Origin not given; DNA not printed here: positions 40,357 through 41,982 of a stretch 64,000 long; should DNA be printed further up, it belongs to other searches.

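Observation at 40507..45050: S10 operon split: a four-gene plus-strand cell-wall cassette sits between rpsJ and rplC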

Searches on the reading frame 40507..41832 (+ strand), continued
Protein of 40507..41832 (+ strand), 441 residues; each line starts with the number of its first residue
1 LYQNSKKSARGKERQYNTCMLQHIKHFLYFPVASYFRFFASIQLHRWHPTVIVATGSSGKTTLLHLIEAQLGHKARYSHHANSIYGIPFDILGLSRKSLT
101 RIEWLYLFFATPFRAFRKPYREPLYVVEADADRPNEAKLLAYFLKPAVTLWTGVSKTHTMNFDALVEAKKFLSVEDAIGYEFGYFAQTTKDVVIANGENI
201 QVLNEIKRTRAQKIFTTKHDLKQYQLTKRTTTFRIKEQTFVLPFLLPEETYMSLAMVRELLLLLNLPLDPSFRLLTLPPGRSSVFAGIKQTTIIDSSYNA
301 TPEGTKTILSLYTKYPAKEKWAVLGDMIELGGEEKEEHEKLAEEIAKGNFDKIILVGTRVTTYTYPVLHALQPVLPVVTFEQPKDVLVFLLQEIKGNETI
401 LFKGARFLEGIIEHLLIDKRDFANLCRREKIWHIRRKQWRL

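Call 56: find_homologous_proteins(query=L115:12165-13364:+, max_evalue=1e-10)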
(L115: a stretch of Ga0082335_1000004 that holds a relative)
Query L115:12165-13364:+ (399 aa): 5647 proteins with E <= 1e-10 among 8000 candidates; the best 120 are listed.
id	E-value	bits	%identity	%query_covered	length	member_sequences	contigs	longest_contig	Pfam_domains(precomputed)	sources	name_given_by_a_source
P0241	5.2e-260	880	100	100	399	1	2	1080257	PF02875.27,PF08245.19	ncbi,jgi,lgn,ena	-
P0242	3.3e-228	775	85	100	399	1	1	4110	PF02875.27,PF08245.19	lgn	-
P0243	5.3e-228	774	85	100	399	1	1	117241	PF02875.27,PF08245.19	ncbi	-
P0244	6.6e-222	754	83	100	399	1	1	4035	PF02875.27,PF08245.19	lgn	-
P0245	1.8e-221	753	82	100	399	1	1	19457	PF02875.27,PF08245.19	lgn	-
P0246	3.8e-216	735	80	100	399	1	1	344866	PF02875.27,PF08245.19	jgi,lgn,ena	jgi:UDP-N-acetylmuramoyl-tripeptide--D-alanyl-D-alanine ligase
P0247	2.6e-185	634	70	100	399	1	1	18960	PF02875.27,PF08245.19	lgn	-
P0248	2.0e-183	628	68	100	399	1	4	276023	PF02875.27,PF08245.19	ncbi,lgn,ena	ncbi:MAG: Mur ligase family protein [Patescibacteria group bacterium]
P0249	1.7e-182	625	69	100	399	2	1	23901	PF02875.27,PF08245.19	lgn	-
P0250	2.3e-182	624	67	100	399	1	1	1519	PF02875.27,PF08245.19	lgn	-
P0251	4.0e-181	620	68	100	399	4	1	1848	PF02875.27,PF08245.19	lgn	-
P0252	4.9e-181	620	68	100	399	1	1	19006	PF02875.27,PF08245.19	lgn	-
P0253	9.6e-181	619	70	100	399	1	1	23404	PF02875.27,PF08245.19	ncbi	-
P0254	1.4e-180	618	67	100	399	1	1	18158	PF02875.27,PF08245.19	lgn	-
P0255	1.5e-180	618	67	100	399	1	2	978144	PF02875.27,PF08245.19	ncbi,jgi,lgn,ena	-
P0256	1.4e-179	615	69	100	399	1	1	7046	PF02875.27,PF08245.19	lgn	-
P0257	5.4e-179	613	67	100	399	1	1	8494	PF02875.27,PF08245.19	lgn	-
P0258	1.2e-178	612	66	100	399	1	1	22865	PF02875.27,PF08245.19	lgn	-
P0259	1.2e-177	609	67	100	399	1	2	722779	PF02875.27,PF08245.19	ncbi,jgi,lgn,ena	-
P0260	3.2e-177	607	65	100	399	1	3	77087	PF02875.27,PF08245.19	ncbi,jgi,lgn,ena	-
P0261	5.4e-177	607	67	100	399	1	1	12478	PF02875.27,PF08245.19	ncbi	-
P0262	5.3e-176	603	66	100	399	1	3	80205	PF02875.27,PF08245.19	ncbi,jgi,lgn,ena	-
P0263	7.8e-176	603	67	100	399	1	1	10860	PF02875.27,PF08245.19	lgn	-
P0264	4.1e-172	591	66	99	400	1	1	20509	PF02875.27,PF08245.19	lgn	-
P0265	7.4e-172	590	66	100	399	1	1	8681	PF02875.27,PF08245.19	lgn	-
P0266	4.9e-171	587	65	100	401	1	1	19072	PF02875.27,PF08245.19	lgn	-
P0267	1.4e-170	586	66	100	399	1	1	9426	PF02875.27,PF08245.19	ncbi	-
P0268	7.0e-170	583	64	100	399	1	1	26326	PF02875.27,PF08245.19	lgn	-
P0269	7.8e-170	583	64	100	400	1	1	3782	PF02875.27,PF08245.19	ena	-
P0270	8.7e-170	583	64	100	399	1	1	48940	PF02875.27,PF08245.19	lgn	-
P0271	6.2e-169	580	63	99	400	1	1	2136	PF02875.27,PF08245.19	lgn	-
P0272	1.5e-168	579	65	100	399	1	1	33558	PF02875.27,PF08245.19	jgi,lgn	-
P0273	5.0e-168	577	63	99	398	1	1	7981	PF02875.27,PF08245.19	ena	-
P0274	1.9e-166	572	64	100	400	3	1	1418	PF02875.27,PF08245.19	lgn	-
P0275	3.2e-166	571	64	100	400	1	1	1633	PF02875.27,PF08245.19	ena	-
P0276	4.6e-166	571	64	100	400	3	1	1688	PF02875.27,PF08245.19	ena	-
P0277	8.2e-166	570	62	100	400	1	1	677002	PF02875.27,PF08245.19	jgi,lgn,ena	-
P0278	1.7e-165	569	63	100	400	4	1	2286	PF02875.27,PF08245.19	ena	-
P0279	5.5e-165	567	62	100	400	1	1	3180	PF02875.27,PF08245.19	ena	-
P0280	1.0e-164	566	63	100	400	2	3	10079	PF02875.27,PF08245.19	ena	-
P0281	3.2e-164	565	64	100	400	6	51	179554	PF02875.27,PF08245.19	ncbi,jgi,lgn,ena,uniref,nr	ncbi:MAG: UDP-N-acetylmuramoyl-tripeptide-D-alanyl-D-alanine ligase [Candidatus Curtissbacteria bact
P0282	3.3e-164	564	61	100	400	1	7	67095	PF02875.27,PF08245.19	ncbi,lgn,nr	ncbi:UDP-N-acetylmuramoyl-tripeptide--D-alanyl-D-alanine ligase [Candidatus Curtissbacteria bacteriu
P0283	3.8e-164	564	62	100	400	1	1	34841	PF02875.27,PF08245.19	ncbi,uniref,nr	ncbi:hypothetical protein A2165_02335 [Candidatus Curtissbacteria bacterium RBG_13_40_7]|uniref:UDP-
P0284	4.0e-164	564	63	100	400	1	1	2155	PF02875.27,PF08245.19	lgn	-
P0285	5.5e-164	564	63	100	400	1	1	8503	PF02875.27,PF08245.19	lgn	-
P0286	1.7e-163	562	64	100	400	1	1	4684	PF02875.27,PF08245.19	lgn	-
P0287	4.3e-163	561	62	99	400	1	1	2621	PF02875.27,PF08245.19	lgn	-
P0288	4.5e-163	561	62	100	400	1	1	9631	PF02875.27,PF08245.19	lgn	-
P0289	4.7e-163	561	63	100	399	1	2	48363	PF02875.27,PF08245.19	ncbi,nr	ncbi:MAG TPA: UDP-N-acetylmuramoyl-tripeptide--D-alanyl-D-alanine ligase [Candidatus Saccharimonadal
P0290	5.3e-163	561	62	99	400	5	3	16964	PF02875.27,PF08245.19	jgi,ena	-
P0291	6.5e-163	560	63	100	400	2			PF02875.27,PF08245.19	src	-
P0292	7.9e-163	560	61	100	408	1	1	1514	PF02875.27,PF08245.19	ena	-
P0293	1.7e-162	559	62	100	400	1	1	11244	PF02875.27,PF08245.19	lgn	-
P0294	1.9e-162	559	61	99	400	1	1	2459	PF02875.27,PF08245.19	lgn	-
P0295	2.4e-162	558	62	99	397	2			PF02875.27,PF08245.19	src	-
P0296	2.5e-162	558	63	100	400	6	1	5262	PF02875.27,PF08245.19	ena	-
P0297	5.3e-162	557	62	100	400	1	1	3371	PF02875.27,PF08245.19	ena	-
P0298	7.1e-162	557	62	100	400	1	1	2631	PF02875.27,PF08245.19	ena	-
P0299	9.5e-162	556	63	99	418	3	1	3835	PF02875.27,PF08245.19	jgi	-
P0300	9.5e-162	556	61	100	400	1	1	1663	PF02875.27,PF08245.19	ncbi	-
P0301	1.3e-161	556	62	100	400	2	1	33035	PF02875.27,PF08245.19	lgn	-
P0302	2.0e-161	555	62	100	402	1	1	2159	PF02875.27,PF08245.19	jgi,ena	-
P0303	4.0e-161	554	63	100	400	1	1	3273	PF02875.27,PF08245.19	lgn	-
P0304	4.7e-161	554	60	100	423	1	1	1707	PF02875.27,PF08245.19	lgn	-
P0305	5.8e-161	554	61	100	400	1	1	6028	PF02875.27,PF08245.19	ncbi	-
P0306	1.7e-160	552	61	100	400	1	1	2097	PF02875.27,PF08245.19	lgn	-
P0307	1.9e-160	552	61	100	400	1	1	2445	PF02875.27,PF08245.19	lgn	-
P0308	2.2e-160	552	63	100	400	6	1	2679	PF02875.27,PF08245.19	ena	-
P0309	2.8e-160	552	62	100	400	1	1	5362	PF02875.27,PF08245.19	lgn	-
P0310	5.7e-160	551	62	100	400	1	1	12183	PF02875.27,PF08245.19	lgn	-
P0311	6.7e-160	550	62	100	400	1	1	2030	PF02875.27,PF08245.19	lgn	-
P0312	6.7e-160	550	60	100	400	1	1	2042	PF02875.27,PF08245.19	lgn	-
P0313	7.3e-160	550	61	100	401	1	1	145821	PF02875.27,PF08245.19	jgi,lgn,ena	-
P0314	8.6e-160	550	61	100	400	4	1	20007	PF02875.27,PF08245.19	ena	-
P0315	9.3e-160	550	62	100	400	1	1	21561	PF02875.27,PF08245.19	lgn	-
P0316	1.0e-159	550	61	100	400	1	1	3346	PF02875.27,PF08245.19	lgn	-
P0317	1.5e-159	549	62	100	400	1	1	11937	PF02875.27,PF08245.19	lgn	-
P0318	1.5e-159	549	61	100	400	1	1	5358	PF02875.27,PF08245.19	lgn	-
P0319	4.0e-159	548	62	100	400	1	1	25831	PF02875.27,PF08245.19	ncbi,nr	ncbi:MAG: Mur ligase family protein [Candidatus Curtissbacteria bacterium]|nr:Mur ligase family prot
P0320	5.3e-159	547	60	100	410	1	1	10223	PF02875.27,PF08245.19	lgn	-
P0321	6.1e-159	547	61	100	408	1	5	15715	PF02875.27,PF08245.19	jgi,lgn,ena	-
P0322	8.3e-159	547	62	100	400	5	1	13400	PF02875.27,PF08245.19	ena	-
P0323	8.3e-159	547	60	100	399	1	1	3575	PF02875.27,PF08245.19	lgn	-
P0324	9.2e-159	547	61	100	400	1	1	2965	PF02875.27,PF08245.19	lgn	-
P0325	1.0e-158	546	61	100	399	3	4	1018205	PF02875.27,PF08245.19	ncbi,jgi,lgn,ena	-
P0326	1.6e-158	546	60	99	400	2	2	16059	PF02875.27,PF08245.19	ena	-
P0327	2.4e-158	545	62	99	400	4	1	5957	PF02875.27,PF08245.19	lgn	-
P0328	4.6e-158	544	61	100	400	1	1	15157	PF02875.27,PF08245.19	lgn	-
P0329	4.6e-158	544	61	100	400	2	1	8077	PF02875.27,PF08245.19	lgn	-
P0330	8.5e-158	543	60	100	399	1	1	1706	PF02875.27,PF08245.19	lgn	-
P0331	9.5e-158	543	62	99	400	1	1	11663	PF02875.27,PF08245.19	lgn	-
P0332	9.8e-158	543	62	99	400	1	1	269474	PF02875.27,PF08245.19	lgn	-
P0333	1.6e-157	543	60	100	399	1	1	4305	PF02875.27,PF08245.19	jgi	jgi:UDP-N-acetylmuramoyl-tripeptide--D-alanyl-D-alanine ligase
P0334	1.6e-157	543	61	100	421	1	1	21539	PF02875.27,PF08245.19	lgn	-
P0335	2.7e-157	542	60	100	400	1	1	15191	PF02875.27,PF08245.19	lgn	-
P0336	3.8e-157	541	61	100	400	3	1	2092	PF02875.27,PF08245.19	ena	-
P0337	6.3e-157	541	61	100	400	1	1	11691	PF02875.27,PF08245.19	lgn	-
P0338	6.8e-157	540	61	100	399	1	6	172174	PF02875.27,PF08245.19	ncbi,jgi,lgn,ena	-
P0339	1.0e-156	540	60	100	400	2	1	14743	PF02875.27,PF08245.19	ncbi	-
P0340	1.3e-156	540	62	99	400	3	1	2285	PF02875.27,PF08245.19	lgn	-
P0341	1.4e-156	539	61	100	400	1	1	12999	PF02875.27,PF08245.19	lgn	-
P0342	1.7e-156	539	58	100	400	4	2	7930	PF02875.27,PF08245.19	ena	-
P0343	3.1e-156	538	60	100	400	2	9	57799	PF02875.27,PF08245.19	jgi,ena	-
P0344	3.6e-156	538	61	99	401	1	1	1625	PF02875.27,PF08245.19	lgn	-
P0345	4.5e-156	538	61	100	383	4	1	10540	PF02875.27,PF08245.19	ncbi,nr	ncbi:UDP-N-acetylmuramoyl-tripeptide--D-alanyl-D-alanine ligase [Candidatus Curtissbacteria bacteriu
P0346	6.6e-156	537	60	100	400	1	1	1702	PF02875.27,PF08245.19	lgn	-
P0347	7.2e-156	537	61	100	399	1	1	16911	PF02875.27,PF08245.19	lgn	-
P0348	1.2e-155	536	59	100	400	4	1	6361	PF02875.27,PF08245.19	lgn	-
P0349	1.4e-155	536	60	100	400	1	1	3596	PF02875.27,PF08245.19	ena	-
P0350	1.8e-155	536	60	100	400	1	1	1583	PF02875.27,PF08245.19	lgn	-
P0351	2.0e-155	536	61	100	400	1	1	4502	PF02875.27,PF08245.19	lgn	-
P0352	2.6e-155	535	60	100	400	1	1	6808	PF02875.27,PF08245.19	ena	-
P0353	3.3e-155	535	60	100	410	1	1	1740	PF02875.27,PF08245.19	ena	-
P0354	3.5e-155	535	61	99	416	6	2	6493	PF02875.27,PF08245.19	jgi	-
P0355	3.7e-155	535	60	99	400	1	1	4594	PF02875.27,PF08245.19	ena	-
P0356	4.1e-155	535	59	100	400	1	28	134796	PF02875.27,PF08245.19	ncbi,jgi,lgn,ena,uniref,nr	ncbi:hypothetical protein A2697_01325 [Candidatus Curtissbacteria bacterium RIFCSPHIGHO2_01_FULL_41_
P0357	5.1e-155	534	60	100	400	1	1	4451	PF02875.27,PF08245.19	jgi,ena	-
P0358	6.5e-155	534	58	99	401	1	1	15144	PF02875.27,PF08245.19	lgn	-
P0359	6.5e-155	534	59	99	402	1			PF02875.27,PF08245.19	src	-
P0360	1.3e-154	533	61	99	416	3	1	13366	PF02875.27,PF08245.19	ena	-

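Call 57: find_encoding_contigs(protein=P0281, flank=10000, max_places=1)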
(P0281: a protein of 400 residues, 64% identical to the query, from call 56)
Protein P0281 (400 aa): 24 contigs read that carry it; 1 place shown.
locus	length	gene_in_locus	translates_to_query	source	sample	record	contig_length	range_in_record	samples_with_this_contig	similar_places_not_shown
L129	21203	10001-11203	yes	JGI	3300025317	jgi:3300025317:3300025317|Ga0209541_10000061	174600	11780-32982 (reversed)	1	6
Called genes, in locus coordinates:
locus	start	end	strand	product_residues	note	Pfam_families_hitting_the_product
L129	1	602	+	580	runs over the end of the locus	PF03717:PBP_dimer, PF00905:Transpeptidase, PF13354:Beta-lactamase2 (faint)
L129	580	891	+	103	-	PF18893:DUF5652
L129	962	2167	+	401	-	PF08245:Mur_ligase_M, PF02875:Mur_ligase_C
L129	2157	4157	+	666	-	PF00483:NTP_transferase, PF01128:IspD, PF12804:NTP_transf_3, PF01225:Mur_ligase, PF08245:Mur_ligase_M, PF02875:Mur_ligase_C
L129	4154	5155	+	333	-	PF01565:FAD_binding_4, PF02873:MurB_C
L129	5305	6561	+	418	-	PF00275:EPSP_synthase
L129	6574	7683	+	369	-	PF00438:S-AdoMet_synt_N, PF02772:S-AdoMet_synt_M, PF02773:S-AdoMet_synt_C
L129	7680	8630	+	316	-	PF01820:Dala_Dala_lig_N, PF02655:ATP-grasp_3, PF08443:RimK (faint), PF02222:ATP-grasp, PF07478:Dala_Dala_lig_C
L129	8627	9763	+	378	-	PF01168:Ala_racemase_N, PF00842:Ala_racemase_C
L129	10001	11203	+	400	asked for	PF08245:Mur_ligase_M, PF02875:Mur_ligase_C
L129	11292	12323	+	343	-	PF00953:Glycos_transf_4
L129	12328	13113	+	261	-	PF01177:Asp_Glu_race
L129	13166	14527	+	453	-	PF21799:MurD-like_N (weak), PF08245:Mur_ligase_M, PF02875:Mur_ligase_C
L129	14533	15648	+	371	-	PF01098:FTSW_RODA_SPOVE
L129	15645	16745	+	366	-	PF03033:Glyco_transf_28, PF04101:Glyco_tran_28_C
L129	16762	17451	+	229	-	PF08478:POTRA_1 (weak)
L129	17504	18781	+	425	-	PF11104:PilM_2 (faint), PF14450:FtsA, PF02491:SHS2_FTSA, PF06723:MreB_Mbl (weak), PF14450:FtsA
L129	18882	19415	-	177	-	PF00583:Acetyltransf_1, PF13673:Acetyltransf_10, PF13508:Acetyltransf_7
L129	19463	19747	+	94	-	PF04193:PQ-loop, PF03083:MtN3_slv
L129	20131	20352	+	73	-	PF10049:DUF2283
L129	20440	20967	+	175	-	-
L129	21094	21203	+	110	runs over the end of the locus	-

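Call 58: find_encoding_contigs(protein=P0325, flank=10000, max_places=1)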
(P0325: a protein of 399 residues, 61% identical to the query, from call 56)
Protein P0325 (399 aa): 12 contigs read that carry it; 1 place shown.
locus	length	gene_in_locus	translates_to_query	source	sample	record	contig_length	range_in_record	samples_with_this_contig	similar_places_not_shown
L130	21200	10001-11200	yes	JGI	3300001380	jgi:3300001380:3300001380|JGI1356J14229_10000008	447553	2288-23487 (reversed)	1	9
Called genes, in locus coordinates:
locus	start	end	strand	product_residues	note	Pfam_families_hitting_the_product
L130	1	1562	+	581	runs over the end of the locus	PF03717:PBP_dimer, PF13354:Beta-lactamase2 (faint), PF00905:Transpeptidase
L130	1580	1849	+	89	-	PF18893:DUF5652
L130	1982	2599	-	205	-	-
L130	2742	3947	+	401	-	PF08245:Mur_ligase_M, PF02875:Mur_ligase_C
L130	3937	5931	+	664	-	PF00483:NTP_transferase, PF01128:IspD, PF12804:NTP_transf_3, PF01225:Mur_ligase, PF08245:Mur_ligase_M, PF02875:Mur_ligase_C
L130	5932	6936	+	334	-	PF01565:FAD_binding_4, PF02873:MurB_C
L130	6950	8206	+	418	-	PF00275:EPSP_synthase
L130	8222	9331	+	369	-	PF00438:S-AdoMet_synt_N, PF02772:S-AdoMet_synt_M, PF02773:S-AdoMet_synt_C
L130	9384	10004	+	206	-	PF02698:DUF218 (weak)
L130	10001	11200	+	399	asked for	PF08245:Mur_ligase_M, PF02875:Mur_ligase_C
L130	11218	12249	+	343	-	PF00953:Glycos_transf_4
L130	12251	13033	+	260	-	PF01177:Asp_Glu_race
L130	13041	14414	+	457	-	PF21799:MurD-like_N (weak), PF08245:Mur_ligase_M, PF02875:Mur_ligase_C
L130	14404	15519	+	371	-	PF01098:FTSW_RODA_SPOVE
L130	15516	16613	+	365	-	PF03033:Glyco_transf_28, PF04101:Glyco_tran_28_C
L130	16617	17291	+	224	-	PF08478:POTRA_1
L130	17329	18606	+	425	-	PF14450:FtsA (weak), PF02491:SHS2_FTSA, PF06723:MreB_Mbl (weak), PF14450:FtsA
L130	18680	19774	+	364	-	PF00091:Tubulin, PF12327:FtsZ_C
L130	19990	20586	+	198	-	-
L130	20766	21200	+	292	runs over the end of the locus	-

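Call 63: list_cluster_members(proteins=[P0001, P0003, P0241, P0105, P0018])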
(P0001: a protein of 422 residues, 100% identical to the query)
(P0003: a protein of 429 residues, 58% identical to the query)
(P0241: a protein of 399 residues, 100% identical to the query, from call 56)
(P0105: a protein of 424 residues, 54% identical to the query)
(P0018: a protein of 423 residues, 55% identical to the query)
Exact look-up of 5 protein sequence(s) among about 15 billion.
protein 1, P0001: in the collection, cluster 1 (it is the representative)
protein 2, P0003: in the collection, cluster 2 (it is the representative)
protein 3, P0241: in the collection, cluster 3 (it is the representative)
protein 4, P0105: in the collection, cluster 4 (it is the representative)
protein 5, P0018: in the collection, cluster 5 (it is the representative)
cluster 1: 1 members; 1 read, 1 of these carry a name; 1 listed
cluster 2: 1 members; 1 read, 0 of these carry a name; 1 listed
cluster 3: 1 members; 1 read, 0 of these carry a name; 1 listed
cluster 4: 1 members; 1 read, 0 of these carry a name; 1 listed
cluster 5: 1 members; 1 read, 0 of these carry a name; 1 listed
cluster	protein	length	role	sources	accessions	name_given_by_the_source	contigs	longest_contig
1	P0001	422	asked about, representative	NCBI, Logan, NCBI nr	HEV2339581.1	MAG TPA: cyanophycin synthetase [Patescibacteria group bacterium] | cyanophycin synthetase [Patescibacteria group bacterium]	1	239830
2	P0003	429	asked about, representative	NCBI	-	-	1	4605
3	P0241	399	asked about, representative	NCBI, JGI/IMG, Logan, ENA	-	-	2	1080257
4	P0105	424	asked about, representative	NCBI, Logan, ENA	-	-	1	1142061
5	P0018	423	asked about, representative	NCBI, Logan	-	-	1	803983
